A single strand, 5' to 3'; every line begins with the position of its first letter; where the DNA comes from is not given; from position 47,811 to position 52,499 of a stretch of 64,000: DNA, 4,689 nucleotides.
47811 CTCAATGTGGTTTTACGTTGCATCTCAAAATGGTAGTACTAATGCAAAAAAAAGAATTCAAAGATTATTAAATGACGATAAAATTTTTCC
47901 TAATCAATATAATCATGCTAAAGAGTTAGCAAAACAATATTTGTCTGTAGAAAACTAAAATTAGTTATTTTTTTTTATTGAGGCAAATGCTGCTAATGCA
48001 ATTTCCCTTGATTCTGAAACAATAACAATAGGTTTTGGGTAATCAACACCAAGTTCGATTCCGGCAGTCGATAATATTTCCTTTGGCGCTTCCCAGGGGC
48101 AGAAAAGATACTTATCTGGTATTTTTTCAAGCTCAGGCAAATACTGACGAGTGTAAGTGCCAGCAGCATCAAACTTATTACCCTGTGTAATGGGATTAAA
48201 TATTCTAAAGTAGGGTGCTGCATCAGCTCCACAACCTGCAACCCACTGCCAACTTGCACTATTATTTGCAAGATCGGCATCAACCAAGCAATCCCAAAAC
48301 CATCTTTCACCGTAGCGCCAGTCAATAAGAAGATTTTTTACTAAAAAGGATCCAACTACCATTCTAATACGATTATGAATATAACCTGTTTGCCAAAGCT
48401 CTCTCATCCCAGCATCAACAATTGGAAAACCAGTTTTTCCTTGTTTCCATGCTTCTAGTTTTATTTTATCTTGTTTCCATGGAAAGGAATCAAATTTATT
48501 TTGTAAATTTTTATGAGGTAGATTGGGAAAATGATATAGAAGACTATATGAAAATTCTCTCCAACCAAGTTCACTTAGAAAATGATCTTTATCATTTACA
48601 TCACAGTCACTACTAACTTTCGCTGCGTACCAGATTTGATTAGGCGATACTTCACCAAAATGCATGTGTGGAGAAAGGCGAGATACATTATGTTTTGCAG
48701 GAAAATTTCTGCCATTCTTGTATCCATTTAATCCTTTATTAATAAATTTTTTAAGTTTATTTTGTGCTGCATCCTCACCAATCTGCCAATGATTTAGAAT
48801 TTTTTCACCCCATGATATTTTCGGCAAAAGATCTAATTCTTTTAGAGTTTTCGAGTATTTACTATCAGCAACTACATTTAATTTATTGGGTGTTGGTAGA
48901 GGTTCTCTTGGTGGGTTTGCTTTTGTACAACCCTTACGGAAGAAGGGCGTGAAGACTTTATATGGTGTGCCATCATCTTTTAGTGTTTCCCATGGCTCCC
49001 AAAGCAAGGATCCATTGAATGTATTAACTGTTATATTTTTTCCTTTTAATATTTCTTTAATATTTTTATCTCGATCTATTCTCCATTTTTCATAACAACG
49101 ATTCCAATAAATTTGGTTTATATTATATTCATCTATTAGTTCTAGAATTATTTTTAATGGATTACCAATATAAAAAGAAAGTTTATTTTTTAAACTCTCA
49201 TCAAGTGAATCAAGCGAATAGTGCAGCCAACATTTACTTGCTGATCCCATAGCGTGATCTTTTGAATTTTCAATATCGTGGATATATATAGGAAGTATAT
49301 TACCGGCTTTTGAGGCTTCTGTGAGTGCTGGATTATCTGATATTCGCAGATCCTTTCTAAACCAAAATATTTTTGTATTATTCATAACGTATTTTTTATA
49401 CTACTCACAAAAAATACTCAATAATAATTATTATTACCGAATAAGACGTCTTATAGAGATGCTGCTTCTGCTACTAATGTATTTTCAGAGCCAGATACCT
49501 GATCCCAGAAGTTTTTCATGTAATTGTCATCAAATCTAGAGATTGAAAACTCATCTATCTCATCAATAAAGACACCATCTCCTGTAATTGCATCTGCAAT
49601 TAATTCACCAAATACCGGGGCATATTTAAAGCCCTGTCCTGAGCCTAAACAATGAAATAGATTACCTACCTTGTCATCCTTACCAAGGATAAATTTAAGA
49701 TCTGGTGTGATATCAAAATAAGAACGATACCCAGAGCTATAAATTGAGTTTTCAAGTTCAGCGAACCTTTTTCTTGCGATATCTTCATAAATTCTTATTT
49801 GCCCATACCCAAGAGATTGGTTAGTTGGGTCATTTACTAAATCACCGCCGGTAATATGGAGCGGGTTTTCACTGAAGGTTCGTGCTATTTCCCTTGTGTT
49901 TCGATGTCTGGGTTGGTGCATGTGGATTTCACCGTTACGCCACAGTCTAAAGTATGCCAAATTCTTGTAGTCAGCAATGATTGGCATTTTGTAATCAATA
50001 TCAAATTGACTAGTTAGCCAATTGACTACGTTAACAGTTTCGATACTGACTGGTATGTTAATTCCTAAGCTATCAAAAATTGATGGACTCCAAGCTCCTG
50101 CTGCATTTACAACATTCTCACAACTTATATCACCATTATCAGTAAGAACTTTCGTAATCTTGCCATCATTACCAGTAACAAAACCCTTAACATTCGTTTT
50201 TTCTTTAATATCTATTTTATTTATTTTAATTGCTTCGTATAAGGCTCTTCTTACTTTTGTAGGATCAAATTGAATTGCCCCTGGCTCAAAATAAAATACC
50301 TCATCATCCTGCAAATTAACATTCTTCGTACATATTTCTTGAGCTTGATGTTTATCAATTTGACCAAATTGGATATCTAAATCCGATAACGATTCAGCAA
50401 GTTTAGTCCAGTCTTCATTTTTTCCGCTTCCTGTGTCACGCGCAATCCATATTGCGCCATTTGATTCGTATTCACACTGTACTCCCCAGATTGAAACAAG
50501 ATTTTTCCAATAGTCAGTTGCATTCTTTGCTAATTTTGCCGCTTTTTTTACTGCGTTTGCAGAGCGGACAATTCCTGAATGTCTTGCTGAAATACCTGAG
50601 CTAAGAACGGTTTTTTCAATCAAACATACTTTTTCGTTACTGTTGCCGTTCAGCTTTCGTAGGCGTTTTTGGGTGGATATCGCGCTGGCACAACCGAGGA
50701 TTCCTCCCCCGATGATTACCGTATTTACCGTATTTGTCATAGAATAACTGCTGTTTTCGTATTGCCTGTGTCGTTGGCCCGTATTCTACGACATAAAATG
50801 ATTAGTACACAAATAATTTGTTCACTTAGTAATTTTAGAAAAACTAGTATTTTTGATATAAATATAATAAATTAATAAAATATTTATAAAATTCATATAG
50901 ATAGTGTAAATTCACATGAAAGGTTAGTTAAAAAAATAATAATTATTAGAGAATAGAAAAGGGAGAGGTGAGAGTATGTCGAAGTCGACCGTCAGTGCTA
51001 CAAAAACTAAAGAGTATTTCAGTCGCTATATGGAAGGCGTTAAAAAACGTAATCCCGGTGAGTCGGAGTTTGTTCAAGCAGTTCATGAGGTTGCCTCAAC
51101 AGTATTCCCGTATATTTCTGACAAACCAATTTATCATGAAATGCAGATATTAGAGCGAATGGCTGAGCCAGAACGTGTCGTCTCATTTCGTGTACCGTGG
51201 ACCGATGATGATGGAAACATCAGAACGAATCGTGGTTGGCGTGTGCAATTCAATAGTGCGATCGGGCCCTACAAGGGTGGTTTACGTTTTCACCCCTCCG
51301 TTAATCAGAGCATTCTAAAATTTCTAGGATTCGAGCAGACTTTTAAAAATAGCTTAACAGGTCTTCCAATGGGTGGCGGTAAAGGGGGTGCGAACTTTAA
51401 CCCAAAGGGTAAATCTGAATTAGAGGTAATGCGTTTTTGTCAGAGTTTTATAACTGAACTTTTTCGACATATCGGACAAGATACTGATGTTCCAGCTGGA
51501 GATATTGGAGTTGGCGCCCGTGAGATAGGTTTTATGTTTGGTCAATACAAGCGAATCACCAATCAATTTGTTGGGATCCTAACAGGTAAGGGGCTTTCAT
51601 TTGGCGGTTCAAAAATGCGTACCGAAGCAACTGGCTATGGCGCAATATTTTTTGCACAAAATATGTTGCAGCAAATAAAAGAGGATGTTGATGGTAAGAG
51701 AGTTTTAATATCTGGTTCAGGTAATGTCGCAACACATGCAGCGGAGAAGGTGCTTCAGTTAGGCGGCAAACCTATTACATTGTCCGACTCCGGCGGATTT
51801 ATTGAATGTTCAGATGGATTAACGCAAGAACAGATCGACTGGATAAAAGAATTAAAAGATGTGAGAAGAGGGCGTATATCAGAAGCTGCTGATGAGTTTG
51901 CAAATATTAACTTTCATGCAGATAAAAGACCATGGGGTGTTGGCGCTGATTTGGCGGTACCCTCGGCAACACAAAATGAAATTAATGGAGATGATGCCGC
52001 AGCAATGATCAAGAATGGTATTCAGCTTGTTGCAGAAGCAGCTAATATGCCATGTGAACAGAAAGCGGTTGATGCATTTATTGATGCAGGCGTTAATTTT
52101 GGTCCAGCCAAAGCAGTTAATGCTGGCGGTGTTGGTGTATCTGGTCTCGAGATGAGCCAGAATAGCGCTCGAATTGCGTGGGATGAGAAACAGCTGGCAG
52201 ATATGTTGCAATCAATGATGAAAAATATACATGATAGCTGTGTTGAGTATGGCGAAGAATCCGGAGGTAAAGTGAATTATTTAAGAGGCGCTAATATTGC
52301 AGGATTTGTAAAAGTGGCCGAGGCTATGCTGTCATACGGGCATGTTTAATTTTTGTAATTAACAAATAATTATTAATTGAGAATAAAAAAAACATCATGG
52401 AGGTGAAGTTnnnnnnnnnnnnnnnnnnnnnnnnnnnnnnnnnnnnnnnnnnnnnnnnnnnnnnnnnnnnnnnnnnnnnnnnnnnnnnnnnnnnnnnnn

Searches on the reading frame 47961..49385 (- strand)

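Call 13: search_protein_families(library=pfam, proteins=[window:47961-49385:-])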
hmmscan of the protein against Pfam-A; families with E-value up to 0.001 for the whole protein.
window:47961-49385:- (474 aa): 2 families
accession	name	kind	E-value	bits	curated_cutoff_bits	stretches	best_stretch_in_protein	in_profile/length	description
PF03441.19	FAD_binding_7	-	2.7e-87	291.8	27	1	269-468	1-202/203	FAD binding domain of DNA photolyase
PF00875.24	DNA_photolyase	-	1.1e-42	146.2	26.6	1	6-166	2-163/164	DNA photolyase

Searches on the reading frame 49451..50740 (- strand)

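Call 14: search_protein_families(library=pfam, proteins=[window:49451-50740:-])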
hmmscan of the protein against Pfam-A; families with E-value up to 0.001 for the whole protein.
window:49451-50740:- (429 aa): 2 families
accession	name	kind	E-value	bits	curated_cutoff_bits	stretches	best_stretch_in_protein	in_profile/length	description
PF01266.30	DAO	-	2.5e-41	142.8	27.9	1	8-383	3-352/353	FAD dependent oxidoreductase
PF07992.20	Pyr_redox_2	-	3.5e-05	23.8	26.1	0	159-217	181-238/291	Pyridine nucleotide-disulphide oxidoreductase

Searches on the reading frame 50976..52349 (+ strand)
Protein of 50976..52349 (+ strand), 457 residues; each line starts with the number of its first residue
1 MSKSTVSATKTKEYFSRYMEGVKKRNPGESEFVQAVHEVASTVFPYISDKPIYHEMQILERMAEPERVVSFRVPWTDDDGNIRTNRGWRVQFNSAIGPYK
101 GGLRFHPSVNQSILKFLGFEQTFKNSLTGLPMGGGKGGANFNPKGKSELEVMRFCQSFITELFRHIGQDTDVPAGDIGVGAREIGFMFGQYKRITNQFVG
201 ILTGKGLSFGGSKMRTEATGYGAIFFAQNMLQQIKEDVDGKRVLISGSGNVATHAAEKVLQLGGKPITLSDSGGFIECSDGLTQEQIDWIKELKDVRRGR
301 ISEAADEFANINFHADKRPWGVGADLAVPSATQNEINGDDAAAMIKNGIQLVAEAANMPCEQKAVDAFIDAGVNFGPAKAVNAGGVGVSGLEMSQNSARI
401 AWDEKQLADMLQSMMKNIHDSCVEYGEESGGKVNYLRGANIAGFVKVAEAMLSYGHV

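Call 14: search_protein_families(library=pfam, proteins=[window:50976-52349:+])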
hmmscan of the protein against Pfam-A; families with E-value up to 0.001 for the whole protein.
window:50976-52349:+ (457 aa): 2 families
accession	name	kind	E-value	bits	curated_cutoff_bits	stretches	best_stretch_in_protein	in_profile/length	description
PF00208.27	ELFV_dehydrog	-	3.2e-76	256.7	23.4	1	210-455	1-241/241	Glutamate/Leucine/Phenylalanine/Valine dehydrogenase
PF02812.23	ELFV_dehydrog_N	-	3.6e-54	182.4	25.3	1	65-192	1-128/129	Glu/Leu/Phe/Val dehydrogenase, dimerisation domain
